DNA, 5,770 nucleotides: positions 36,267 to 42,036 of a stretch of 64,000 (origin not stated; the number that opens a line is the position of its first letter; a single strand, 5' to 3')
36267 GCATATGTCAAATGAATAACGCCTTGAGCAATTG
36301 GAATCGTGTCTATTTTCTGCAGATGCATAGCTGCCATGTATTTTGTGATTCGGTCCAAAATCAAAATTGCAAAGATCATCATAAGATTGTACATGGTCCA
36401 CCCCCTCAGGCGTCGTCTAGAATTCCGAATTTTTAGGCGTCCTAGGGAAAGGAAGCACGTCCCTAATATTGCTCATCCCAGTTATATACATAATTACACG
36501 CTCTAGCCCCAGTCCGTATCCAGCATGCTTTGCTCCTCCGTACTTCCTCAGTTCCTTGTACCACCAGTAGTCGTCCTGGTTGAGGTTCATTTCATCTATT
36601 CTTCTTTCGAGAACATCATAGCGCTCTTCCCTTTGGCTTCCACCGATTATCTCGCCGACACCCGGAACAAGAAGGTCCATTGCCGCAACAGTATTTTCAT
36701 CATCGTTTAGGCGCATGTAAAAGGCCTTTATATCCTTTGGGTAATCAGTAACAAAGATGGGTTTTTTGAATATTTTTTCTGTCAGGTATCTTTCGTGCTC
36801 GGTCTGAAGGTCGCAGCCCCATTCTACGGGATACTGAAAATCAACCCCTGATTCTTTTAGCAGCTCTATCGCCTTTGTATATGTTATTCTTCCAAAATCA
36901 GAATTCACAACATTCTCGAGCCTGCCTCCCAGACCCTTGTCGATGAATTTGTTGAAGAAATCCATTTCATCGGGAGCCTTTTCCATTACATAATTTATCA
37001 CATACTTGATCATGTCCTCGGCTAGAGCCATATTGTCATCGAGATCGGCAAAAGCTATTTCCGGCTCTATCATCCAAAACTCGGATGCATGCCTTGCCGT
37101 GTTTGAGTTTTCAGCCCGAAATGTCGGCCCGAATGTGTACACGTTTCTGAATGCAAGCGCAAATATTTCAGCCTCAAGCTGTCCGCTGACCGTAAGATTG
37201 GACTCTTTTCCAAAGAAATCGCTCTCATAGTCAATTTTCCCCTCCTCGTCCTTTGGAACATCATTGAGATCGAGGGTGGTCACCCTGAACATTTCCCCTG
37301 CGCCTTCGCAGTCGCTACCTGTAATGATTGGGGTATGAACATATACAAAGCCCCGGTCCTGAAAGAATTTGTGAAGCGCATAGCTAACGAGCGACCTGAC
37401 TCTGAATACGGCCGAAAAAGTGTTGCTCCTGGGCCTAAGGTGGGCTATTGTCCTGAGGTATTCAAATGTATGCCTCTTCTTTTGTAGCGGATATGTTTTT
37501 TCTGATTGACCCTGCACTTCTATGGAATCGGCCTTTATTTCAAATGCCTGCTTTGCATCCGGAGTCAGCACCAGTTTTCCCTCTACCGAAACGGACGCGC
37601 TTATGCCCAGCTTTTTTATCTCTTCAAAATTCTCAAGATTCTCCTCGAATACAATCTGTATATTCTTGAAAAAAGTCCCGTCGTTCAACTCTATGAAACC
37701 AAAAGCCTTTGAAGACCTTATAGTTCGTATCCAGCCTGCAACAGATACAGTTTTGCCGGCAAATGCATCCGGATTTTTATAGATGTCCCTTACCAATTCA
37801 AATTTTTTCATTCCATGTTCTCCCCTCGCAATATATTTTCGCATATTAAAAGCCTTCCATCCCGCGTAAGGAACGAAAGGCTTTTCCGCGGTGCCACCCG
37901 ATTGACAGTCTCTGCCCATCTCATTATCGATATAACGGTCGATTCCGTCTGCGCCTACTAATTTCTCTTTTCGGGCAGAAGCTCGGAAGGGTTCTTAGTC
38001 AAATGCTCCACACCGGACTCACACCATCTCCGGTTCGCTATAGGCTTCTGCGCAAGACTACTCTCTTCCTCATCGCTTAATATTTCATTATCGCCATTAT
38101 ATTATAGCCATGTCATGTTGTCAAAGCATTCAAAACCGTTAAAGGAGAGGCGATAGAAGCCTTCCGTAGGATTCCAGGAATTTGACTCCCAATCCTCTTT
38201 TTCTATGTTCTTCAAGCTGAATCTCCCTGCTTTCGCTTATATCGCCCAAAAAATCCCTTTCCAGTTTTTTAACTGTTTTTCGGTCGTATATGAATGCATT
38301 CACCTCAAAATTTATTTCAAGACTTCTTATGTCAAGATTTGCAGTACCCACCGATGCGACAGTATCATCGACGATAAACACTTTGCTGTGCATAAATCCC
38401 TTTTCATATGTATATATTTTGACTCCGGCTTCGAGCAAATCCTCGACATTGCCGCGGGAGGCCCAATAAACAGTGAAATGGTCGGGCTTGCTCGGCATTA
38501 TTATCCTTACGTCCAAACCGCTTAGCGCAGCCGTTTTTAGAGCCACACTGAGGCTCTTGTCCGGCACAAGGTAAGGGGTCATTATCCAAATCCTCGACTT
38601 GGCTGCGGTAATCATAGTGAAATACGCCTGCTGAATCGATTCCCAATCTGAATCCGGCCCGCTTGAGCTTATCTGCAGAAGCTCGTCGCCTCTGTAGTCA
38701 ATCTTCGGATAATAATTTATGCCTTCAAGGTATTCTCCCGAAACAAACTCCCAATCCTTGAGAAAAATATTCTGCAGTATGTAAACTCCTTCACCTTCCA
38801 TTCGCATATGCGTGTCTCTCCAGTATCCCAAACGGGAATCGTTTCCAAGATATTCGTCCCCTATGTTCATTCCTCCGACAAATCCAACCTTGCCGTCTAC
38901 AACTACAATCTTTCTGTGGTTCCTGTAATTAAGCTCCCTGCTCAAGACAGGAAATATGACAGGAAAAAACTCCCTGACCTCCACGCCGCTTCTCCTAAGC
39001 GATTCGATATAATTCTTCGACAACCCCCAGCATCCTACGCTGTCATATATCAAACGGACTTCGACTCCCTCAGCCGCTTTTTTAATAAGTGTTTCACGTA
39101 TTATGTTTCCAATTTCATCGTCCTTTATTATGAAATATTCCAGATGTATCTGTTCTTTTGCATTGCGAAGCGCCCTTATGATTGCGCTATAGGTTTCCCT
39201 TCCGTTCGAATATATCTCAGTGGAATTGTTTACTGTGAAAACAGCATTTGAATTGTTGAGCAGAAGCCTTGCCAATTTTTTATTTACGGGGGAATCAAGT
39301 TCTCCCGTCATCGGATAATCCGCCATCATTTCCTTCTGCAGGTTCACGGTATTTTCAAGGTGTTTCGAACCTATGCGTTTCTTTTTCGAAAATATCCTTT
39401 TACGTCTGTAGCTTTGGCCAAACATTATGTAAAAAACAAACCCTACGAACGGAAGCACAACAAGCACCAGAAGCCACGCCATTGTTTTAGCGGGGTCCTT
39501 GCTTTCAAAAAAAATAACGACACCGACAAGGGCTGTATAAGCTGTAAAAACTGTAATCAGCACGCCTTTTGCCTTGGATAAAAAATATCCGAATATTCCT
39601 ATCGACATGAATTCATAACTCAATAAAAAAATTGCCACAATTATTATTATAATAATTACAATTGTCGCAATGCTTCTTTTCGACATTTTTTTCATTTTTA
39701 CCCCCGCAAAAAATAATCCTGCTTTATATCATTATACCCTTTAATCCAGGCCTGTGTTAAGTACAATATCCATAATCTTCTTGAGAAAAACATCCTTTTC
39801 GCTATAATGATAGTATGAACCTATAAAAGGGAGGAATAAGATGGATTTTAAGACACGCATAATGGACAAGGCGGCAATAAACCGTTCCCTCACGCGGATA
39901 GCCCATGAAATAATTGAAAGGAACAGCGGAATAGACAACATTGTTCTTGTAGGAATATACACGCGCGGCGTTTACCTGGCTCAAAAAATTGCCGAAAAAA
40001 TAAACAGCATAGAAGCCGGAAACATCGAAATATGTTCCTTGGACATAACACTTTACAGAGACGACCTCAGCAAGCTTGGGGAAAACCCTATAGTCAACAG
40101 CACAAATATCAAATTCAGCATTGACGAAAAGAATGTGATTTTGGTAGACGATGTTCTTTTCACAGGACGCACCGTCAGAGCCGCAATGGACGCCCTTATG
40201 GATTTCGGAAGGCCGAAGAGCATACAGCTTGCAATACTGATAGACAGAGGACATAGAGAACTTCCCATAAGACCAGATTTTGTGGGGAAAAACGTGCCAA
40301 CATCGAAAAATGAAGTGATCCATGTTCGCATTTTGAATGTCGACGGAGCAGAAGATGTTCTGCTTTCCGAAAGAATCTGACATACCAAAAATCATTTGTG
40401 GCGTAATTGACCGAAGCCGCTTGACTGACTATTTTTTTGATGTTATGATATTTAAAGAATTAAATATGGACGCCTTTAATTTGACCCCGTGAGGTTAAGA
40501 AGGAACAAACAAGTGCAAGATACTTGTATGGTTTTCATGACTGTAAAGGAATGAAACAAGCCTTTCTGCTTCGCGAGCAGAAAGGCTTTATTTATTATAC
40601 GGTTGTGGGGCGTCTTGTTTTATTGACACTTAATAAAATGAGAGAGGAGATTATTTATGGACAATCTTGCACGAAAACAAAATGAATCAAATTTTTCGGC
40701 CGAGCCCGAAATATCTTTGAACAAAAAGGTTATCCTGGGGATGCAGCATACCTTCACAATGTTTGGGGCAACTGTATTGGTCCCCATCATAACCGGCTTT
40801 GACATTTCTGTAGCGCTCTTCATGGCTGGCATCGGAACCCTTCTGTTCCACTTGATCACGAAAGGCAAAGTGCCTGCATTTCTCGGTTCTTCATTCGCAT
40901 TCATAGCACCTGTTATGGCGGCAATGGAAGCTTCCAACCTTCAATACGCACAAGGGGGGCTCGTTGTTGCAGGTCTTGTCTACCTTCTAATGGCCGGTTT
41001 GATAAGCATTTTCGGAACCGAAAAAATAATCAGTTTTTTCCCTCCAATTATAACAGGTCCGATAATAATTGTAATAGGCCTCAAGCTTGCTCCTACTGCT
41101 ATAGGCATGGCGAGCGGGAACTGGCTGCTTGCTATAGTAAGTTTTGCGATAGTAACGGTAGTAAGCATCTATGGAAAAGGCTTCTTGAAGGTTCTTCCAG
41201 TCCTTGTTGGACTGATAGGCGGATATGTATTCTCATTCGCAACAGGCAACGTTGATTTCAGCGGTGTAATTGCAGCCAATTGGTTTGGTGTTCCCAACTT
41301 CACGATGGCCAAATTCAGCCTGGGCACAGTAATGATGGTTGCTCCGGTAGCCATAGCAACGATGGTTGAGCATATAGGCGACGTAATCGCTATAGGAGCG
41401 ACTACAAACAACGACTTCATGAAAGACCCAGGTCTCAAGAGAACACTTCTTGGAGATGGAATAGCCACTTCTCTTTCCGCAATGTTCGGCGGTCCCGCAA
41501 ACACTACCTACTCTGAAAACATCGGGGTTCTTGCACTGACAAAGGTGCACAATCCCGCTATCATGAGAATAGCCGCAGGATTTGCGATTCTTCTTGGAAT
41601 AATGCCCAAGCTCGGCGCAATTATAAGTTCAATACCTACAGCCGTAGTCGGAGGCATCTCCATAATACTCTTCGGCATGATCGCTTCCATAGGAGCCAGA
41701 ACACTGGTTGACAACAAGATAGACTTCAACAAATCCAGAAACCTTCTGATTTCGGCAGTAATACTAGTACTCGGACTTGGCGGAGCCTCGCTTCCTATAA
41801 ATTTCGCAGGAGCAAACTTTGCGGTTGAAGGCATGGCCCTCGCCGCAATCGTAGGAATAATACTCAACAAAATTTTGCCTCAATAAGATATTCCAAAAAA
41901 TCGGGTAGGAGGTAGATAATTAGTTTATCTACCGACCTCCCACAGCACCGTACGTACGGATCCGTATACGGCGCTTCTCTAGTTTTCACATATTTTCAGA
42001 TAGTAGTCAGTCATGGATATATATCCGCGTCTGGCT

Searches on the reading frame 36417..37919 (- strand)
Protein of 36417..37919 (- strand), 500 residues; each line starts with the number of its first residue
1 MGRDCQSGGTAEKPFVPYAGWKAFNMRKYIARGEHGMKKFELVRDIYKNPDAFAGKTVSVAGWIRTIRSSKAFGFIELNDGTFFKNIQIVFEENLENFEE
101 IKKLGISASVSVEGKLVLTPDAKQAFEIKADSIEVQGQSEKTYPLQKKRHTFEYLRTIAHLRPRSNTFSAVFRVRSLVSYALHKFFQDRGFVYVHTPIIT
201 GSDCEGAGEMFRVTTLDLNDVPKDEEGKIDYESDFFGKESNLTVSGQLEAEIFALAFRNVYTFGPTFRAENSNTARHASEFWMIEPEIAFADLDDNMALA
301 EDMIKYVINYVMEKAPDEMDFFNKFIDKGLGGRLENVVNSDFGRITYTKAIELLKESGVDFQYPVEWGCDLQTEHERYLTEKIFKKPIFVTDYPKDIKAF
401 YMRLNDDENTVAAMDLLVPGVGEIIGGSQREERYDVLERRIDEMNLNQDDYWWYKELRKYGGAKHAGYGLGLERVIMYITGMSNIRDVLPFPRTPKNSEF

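Call 40: search_protein_families(library=ncbifam, max_evalue=1e-10, proteins=[window:36417-37919:-])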
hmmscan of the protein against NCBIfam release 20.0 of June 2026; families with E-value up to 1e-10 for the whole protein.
window:36417-37919:- (500 aa): 15 families
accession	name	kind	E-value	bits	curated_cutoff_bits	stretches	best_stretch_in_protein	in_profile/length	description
NF003037.0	PRK03932.1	equivalog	3.9e-208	691.9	414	1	43-500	6-451/451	asparagine--tRNA ligase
TIGR00457.1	asnS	equivalog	8.8e-195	647.8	342.6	1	43-500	4-455/455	asparagine--tRNA ligase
NF003483.0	PRK05159.1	equivalog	1.2e-82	278.1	353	2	233-494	178-432/438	aspartate--tRNA(Asn) ligase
TIGR00458.1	aspS_nondisc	equivalog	1.3e-65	222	368.4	1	53-496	10-424/428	aspartate--tRNA(Asn) ligase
NF005052.0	PRK06462.1-1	equivalog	2.2e-45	155.3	368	1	153-494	31-346/353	asparagine synthetase A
NF005054.0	PRK06462.1-4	equivalog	1.2e-36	126.4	309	1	165-496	18-313/318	asparagine synthetase A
NF001756.1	PRK00484.1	subfamily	2.4e-35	122.2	468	1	257-493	237-484/488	lysine--tRNA ligase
TIGR00459.1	aspS_bact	equivalog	1.9e-34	119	373.85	2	54-313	15-262/586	aspartate--tRNA ligase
NF001750.0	PRK00476.1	equivalog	1.8e-33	115.7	443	2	54-209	17-181/590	aspartate--tRNA ligase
NF005055.0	PRK06462.1-5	equivalog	4.7e-27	95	389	1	143-494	2-334/341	asparagine synthetase A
TIGR00499.1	lysS_bact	equivalog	1.1e-25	90.2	427.6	1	54-493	52-491/496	lysine--tRNA ligase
NF005053.0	PRK06462.1-3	equivalog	5e-22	78.8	322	1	258-488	39-261/274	asparagine synthetase A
NF002821.0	PRK02983.1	equivalog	2.8e-16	58.7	742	0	259-493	848-1097/1102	bifunctional lysylphosphatidylglycerol synthetase/lysine--tRNA ligase LysX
NF009101.0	PRK12445.1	subfamily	3.5e-15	55.5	1026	1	58-493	68-500/505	lysine--tRNA ligase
NF009460.0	PRK12820.1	equivalog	4.1e-11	41.7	1379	0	412-494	506-591/723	bifunctional aspartyl-tRNA synthetase/aspartyl/glutamyl-tRNA amidotransferase subunit C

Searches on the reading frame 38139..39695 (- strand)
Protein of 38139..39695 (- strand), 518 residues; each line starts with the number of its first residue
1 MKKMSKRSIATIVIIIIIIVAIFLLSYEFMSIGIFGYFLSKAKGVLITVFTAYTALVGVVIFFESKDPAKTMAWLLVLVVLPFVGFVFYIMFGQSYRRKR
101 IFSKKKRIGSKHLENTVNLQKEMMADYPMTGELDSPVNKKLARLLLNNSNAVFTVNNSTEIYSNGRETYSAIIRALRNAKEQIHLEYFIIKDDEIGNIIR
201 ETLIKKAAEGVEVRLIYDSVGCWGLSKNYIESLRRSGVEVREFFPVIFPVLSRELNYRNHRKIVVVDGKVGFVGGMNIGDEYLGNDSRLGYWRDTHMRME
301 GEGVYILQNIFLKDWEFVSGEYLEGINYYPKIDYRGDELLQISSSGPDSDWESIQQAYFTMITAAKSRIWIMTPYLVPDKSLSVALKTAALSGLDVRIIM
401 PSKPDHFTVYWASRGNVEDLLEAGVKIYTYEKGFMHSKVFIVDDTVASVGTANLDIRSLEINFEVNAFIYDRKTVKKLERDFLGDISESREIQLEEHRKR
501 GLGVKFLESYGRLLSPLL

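Call 40: search_protein_families(library=ncbifam, max_evalue=1e-10, proteins=[window:38139-39695:-])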
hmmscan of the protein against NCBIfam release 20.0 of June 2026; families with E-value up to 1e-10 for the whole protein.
window:38139-39695:- (518 aa): 5 families
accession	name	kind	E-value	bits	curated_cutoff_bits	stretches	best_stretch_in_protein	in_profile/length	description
TIGR04265.1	bac_cardiolipin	equivalog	5.7e-171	569.7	290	1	44-518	5-483/483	cardiolipin synthase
NF009107.0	PRK12452.1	equivalog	1.1e-137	459.9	787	1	5-518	2-509/509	cardiolipin synthase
NF008427.0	PRK11263.1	equivalog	2e-58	198.4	281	1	153-495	5-350/409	cardiolipin synthase ClsB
NF038319.1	DISARM_DrmC_I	equivalog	2.8e-16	59.7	133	0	351-482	92-231/236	DISARM system phospholipase D-like protein DrmC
NF010492.0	PRK13912.1-3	equivalog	7.9e-13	48.4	297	0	357-481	38-167/178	nuclease NucT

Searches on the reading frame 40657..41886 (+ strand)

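Call 40: search_protein_families(library=ncbifam, max_evalue=1e-10, proteins=[window:40657-41886:+])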
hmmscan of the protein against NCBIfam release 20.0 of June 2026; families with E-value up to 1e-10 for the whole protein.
window:40657-41886:+ (409 aa): 4 families
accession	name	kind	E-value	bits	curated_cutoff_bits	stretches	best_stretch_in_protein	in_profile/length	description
NF007995.0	PRK10720.1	equivalog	2.8e-110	369.1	477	1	18-406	11-405/429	uracil permease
TIGR00801.1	ncs2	superfamily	2.7e-107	359.3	291.8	1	22-406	5-415/415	NCS2 family nucleobase:cation symporter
TIGR03616.1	RutG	equivalog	8.4e-95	318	758.65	1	14-407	22-425/429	pyrimidine utilization transport protein G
TIGR03173.1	pbuX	subfamily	9.7e-69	232.1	414.15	1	27-408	1-407/407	xanthine permease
